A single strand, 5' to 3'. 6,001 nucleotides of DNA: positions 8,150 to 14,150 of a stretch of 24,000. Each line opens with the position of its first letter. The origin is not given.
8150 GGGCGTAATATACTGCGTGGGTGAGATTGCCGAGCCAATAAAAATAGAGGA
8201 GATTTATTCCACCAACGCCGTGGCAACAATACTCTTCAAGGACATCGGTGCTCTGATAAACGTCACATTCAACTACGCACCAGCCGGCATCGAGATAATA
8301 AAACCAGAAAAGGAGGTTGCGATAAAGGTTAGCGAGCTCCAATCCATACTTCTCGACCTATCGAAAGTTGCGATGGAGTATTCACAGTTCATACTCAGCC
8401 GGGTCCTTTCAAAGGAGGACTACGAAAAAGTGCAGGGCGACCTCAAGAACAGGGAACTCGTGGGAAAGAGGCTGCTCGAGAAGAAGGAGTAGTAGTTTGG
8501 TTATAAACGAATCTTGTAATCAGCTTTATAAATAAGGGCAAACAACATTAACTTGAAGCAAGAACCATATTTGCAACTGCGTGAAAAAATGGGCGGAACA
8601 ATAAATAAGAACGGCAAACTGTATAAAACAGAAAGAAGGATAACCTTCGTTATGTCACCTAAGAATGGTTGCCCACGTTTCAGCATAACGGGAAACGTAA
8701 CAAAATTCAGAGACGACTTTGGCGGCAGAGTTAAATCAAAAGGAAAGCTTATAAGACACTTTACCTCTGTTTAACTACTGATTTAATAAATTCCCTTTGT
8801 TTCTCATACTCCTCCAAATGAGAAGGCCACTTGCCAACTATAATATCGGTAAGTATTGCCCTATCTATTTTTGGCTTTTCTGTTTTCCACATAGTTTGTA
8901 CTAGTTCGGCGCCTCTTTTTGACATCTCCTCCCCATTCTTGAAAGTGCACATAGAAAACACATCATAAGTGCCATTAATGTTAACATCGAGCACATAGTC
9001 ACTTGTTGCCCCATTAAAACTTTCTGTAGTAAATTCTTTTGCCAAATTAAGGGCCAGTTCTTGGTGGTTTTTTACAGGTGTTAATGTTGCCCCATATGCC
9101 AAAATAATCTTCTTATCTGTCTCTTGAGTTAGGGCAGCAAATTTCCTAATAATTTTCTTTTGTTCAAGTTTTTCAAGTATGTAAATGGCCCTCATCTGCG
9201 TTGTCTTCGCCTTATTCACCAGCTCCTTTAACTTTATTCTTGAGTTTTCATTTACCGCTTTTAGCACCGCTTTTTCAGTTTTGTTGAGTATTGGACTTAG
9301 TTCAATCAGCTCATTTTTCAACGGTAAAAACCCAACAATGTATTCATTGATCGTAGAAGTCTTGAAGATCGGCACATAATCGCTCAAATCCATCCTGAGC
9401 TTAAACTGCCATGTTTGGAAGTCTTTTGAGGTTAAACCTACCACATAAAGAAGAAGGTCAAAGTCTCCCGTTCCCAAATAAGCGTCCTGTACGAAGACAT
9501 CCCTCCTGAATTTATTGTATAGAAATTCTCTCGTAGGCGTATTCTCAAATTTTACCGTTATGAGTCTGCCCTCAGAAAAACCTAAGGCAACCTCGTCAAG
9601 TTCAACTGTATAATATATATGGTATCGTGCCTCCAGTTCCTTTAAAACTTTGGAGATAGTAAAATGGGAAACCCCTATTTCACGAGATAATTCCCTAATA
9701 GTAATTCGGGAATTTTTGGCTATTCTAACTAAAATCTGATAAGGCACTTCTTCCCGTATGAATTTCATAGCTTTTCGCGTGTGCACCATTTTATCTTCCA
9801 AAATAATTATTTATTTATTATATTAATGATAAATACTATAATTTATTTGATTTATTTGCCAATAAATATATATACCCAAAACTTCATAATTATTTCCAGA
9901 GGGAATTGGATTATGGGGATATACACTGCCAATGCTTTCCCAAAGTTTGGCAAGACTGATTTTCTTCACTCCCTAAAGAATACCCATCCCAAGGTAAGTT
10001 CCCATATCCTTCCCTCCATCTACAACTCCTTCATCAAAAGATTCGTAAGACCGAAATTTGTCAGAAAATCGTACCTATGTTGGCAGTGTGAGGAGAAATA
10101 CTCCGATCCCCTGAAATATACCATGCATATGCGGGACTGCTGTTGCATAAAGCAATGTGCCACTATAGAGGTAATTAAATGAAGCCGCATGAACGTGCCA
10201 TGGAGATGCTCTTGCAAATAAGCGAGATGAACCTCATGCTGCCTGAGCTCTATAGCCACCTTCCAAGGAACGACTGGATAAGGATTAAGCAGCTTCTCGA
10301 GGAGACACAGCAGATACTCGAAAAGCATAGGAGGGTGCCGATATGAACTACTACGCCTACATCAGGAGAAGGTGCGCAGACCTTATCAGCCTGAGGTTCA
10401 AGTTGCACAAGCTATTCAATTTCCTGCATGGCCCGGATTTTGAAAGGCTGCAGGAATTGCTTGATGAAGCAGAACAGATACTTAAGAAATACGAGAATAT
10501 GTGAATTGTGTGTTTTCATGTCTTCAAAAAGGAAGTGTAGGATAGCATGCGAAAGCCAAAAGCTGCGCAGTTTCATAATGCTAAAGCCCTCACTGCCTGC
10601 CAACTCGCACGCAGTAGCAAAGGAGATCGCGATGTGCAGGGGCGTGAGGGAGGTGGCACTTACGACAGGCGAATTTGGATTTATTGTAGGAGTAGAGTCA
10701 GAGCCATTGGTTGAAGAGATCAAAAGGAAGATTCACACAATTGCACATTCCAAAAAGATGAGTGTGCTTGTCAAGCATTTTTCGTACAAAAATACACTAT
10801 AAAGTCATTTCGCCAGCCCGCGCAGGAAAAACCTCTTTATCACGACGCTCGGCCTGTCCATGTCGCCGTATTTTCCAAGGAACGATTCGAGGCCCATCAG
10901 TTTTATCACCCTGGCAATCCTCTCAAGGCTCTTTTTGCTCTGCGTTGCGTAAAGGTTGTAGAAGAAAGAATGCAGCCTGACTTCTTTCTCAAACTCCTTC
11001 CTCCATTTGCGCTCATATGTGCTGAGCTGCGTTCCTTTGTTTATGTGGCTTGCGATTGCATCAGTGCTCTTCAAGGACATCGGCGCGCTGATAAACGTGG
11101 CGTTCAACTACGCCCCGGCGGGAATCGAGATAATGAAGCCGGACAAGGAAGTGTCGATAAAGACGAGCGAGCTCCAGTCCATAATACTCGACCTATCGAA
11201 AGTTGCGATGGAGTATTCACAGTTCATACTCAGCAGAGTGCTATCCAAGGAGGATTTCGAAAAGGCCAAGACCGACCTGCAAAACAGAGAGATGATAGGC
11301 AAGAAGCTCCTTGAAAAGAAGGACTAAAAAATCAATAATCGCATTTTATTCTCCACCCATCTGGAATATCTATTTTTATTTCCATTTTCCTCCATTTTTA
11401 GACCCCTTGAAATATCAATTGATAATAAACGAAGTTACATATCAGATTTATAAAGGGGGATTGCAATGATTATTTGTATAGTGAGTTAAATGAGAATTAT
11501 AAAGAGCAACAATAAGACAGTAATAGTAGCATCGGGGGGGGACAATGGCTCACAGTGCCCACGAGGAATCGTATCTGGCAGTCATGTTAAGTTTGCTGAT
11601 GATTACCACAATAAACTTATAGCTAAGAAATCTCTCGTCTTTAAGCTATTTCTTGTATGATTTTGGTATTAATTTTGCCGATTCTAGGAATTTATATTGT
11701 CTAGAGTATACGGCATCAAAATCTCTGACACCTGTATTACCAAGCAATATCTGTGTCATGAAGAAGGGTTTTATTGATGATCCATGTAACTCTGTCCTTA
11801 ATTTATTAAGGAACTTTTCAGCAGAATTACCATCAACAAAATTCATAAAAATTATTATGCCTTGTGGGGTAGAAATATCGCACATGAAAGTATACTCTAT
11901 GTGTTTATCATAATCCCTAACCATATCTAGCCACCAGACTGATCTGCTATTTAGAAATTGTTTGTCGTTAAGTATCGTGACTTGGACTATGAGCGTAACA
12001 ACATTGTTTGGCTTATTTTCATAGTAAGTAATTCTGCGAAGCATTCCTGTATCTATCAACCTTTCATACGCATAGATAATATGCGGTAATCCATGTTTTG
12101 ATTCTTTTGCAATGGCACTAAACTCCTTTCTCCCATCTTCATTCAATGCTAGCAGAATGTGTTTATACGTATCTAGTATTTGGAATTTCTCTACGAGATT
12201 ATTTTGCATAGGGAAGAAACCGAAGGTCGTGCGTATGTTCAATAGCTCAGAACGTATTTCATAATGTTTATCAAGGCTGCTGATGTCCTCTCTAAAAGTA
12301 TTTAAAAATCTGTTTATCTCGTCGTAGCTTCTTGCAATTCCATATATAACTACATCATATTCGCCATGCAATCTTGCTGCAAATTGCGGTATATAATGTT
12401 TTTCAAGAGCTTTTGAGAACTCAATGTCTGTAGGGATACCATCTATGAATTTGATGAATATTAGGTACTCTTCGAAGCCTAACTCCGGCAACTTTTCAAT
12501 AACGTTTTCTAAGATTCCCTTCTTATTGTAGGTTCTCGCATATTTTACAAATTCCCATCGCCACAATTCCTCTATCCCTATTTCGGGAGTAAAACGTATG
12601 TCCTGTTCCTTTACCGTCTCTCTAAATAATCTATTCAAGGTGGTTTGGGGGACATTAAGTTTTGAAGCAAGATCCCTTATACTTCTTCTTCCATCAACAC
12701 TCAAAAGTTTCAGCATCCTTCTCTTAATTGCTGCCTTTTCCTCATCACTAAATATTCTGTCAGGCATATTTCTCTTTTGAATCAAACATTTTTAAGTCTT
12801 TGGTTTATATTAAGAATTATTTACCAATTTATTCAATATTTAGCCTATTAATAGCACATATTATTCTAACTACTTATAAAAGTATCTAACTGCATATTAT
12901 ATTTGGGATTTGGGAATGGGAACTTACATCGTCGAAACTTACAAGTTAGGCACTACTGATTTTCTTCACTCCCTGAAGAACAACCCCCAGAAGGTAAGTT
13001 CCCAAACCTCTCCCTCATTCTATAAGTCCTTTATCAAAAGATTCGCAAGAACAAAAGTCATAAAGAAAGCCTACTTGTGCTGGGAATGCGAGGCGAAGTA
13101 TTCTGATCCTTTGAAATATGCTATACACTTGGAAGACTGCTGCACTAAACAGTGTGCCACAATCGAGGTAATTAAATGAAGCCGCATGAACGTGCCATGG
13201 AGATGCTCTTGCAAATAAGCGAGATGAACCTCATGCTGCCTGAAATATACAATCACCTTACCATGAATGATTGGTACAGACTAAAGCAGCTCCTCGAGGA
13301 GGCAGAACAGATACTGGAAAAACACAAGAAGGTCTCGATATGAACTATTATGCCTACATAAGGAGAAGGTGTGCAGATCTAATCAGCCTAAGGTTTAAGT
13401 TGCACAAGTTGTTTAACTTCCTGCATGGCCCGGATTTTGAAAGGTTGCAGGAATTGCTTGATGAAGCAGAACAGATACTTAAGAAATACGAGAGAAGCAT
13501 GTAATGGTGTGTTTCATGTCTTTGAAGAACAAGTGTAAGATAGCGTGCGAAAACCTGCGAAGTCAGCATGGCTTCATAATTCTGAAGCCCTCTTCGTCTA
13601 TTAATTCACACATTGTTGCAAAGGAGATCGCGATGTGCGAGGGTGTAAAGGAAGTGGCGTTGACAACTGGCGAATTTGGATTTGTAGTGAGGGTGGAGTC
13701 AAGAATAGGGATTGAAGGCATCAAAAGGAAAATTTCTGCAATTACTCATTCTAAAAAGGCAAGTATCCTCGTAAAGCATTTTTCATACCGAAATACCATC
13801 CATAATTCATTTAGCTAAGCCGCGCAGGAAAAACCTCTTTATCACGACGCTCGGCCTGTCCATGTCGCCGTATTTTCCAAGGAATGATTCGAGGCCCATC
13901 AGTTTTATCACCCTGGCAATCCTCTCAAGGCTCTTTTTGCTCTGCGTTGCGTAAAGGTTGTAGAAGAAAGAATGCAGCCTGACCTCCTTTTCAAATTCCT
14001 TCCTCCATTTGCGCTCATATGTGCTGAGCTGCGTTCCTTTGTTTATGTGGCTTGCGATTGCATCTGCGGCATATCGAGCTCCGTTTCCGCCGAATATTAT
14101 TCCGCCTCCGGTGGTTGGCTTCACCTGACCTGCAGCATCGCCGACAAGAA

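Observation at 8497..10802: Cassette content: a candidate new module rich in Lrp/RAM domains (E, R, A-B-C-D)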

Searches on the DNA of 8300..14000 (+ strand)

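Call 48: search_rna_families(source=window, start=8300, end=14000, threshold=evalue, max_evalue=5)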
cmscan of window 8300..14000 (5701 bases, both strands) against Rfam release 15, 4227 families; matches with E-value up to 5: 0.
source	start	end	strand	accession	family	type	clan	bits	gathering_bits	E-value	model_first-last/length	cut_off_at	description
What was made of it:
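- On Known RNA families (leader element): No hit at E<=5 over 8300-14000 on either strand (call 48).
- Closest known: Cis-acting mRNA leaders that sequester the ribosome-binding site or start codon. Different: It has no Rfam family (call 48).
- Tried and rejected: Rfam gave no hit (call 48).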

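Call 73: build_rna_model(alignment_id=A10)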
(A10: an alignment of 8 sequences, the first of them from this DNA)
Model R1 built from alignment A10 (8 sequences, 134 columns); structure: RNAalifold consensus.
model positions 103; base pairs 27; branch points 1; effective number of sequences 2.15; information 0.59 bits per position. Calibrated on 0.2 Mb of random sequence (short: E-values are rough).
structure used (alignment columns):
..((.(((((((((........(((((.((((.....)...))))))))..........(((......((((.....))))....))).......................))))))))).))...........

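Call 74: search_with_rna_model(model_id=R1, sources=[window, L003, L004, L005, L006, L007, L008, L010, L011, L013, L014, L015, L016, L017, L018, L019, L021, L022, L024, L028, L032], max_evalue=1)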
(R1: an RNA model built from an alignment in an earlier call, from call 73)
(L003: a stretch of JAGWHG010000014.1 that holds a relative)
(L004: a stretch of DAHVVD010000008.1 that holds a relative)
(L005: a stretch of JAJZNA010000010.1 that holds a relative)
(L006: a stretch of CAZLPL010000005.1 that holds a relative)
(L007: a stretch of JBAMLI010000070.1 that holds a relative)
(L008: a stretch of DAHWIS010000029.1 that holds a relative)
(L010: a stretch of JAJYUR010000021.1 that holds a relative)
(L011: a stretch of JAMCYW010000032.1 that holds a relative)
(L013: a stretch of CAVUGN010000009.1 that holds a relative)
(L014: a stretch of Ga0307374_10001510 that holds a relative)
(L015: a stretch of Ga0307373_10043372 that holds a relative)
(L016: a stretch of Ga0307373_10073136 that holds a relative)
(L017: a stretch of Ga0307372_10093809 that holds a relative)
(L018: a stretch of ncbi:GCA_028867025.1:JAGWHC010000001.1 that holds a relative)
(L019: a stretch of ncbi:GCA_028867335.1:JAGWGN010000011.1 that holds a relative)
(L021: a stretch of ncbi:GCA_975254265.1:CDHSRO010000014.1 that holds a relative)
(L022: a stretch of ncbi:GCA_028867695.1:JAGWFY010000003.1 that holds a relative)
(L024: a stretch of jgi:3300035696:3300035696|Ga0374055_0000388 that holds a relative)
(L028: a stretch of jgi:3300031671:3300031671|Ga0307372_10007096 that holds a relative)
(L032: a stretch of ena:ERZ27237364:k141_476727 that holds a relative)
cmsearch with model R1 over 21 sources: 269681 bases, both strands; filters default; matches with E-value up to 1: 10.
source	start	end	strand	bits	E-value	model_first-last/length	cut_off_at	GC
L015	1756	1858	+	104.3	1.4e-24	1-103/103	no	0.51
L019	5761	5863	-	103.4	2.3e-24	1-103/103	no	0.5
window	9907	10012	+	97.2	1e-22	1-103/103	no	0.42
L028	4757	4859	-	95.1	3.7e-22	1-103/103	no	0.51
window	12910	13012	+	89.8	9.7e-21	1-103/103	no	0.45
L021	72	171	-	81.5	1.5e-18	1-103/103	no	0.47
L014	9703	9808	+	70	1.7e-15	1-103/103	no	0.43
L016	2376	2492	+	57.8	2.9e-12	1-103/103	no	0.47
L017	380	496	+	57.8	2.9e-12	1-103/103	no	0.47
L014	9702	9807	-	16.7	0.22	1-103/103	no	0.42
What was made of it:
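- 9907..10012 (+): Conserved structured leader 1: outer stem across the A start codon, hairpin P2, hairpin P3 with CUCCC loop. Covariance model hit at 97.2 bits (call 74).
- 12910..13012 (+): Conserved structured leader 2. Covariance model hit at 89.8 bits (call 74).
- Covariance model hits only at cassette leaders: call 74.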

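Call 93: search_with_rna_model(model_id=R1, sources=[L022, L024, L018], filters=off, max_evalue=10, show_alignments=3)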
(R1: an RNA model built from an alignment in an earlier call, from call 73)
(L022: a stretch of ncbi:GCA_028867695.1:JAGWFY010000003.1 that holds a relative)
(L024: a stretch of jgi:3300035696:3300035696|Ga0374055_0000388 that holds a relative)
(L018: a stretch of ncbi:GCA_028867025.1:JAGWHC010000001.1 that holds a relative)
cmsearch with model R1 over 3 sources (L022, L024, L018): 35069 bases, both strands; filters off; matches with E-value up to 10: 13.
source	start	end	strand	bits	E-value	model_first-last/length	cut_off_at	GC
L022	4803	4894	-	13.6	0.19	1-103/103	no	0.48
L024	3106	3194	-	11.2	0.85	1-103/103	no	0.53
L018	8985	9037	-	10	1.8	1-103/103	no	0.55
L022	8086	8212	+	9.7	2.1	1-103/103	no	0.34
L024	5425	5506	+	9.1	3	1-103/103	no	0.57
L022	4126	4212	+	9.1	3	1-103/103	no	0.3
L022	3428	3559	+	8.8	3.5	1-103/103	no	0.31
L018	61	104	+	8.8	3.7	1-103/103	no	0.59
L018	8803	8829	-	8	5.7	1-103/103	no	0.59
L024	5386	5456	-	7.9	6.4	1-103/103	no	0.56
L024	9081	9140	+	7.8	6.4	1-103/103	no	0.67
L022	10825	10941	-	7.8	6.7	1-103/103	no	0.5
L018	9134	9233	-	7.7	6.8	1-103/103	no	0.58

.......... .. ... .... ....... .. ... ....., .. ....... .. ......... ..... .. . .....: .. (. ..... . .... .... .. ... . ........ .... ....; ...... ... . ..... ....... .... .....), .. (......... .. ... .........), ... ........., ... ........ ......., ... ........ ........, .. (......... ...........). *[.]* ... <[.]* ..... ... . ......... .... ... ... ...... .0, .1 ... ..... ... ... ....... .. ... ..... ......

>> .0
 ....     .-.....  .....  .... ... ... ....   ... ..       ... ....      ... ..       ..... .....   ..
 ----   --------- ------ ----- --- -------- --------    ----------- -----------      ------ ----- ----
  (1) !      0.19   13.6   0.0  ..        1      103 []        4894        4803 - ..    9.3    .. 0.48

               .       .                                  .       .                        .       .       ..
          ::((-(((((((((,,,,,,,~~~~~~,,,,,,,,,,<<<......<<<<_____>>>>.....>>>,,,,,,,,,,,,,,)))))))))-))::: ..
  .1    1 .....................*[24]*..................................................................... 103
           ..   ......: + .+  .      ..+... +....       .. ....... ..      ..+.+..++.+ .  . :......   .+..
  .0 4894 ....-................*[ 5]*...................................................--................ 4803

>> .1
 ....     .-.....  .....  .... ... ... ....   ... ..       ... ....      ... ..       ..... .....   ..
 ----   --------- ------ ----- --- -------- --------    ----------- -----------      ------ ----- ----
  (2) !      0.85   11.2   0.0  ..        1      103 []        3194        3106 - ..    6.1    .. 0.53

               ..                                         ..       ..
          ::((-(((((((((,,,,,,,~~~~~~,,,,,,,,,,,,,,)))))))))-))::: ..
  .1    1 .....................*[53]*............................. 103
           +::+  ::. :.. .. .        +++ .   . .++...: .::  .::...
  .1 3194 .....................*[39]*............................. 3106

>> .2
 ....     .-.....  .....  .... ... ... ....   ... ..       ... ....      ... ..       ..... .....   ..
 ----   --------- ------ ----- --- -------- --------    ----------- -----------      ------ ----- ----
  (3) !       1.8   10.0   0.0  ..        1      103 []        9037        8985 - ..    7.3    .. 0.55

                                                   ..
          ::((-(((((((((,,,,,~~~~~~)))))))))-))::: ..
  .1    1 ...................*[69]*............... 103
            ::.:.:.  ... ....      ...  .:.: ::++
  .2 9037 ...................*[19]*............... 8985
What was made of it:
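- Tried and rejected: The model found no leader in L018 or L024 and only a weak one in L022 (call 93).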

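Call 101: search_with_rna_model(model_id=R1, sources=[window, L014, L015, L016, L019, L021, L028], max_evalue=0.001, make_alignment=true)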
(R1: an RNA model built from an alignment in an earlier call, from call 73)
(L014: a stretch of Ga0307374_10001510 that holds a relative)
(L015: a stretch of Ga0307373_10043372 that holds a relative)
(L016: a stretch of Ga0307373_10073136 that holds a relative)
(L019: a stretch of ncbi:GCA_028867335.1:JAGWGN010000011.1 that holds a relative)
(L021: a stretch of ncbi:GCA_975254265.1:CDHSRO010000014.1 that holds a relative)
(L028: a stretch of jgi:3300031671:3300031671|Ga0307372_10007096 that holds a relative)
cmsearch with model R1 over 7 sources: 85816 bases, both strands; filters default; matches with E-value up to 0.001: 8.
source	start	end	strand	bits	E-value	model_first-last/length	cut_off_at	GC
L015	1756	1858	+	104.3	4.5e-25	1-103/103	no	0.51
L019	5761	5863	-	103.4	7.4e-25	1-103/103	no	0.5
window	9907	10012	+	97.2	3.2e-23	1-103/103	no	0.42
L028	4757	4859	-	95.1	1.2e-22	1-103/103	no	0.51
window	12910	13012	+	89.8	3.1e-21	1-103/103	no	0.45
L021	72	171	-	81.5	4.7e-19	1-103/103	no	0.47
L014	9703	9808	+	70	5.4e-16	1-103/103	no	0.43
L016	2376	2492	+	57.8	9.1e-13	1-103/103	no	0.47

Alignment A16: 8 matches aligned to the model, 126 columns, each read 5' to 3' on its own strand. Consensus structure (alignment columns), stored with it:
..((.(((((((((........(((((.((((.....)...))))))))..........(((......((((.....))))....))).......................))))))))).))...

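Call 103: search_dna_similar(query=window:8497-10802:+, collection=phages, mode=distant, max_rows=5)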
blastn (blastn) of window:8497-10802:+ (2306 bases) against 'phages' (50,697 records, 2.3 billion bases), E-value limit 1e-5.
No match.

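Call 104: search_dna_similar(query=window:8497-10802:+, collection=plasmids, mode=distant, max_rows=5)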
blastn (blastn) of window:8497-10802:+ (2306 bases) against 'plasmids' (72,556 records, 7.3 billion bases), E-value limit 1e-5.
No match.
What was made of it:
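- There is no DNA match in the phage or plasmid collections (calls 103, 104).
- Tried and rejected: Phage and plasmid blastn gave no match (calls 103, 104).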
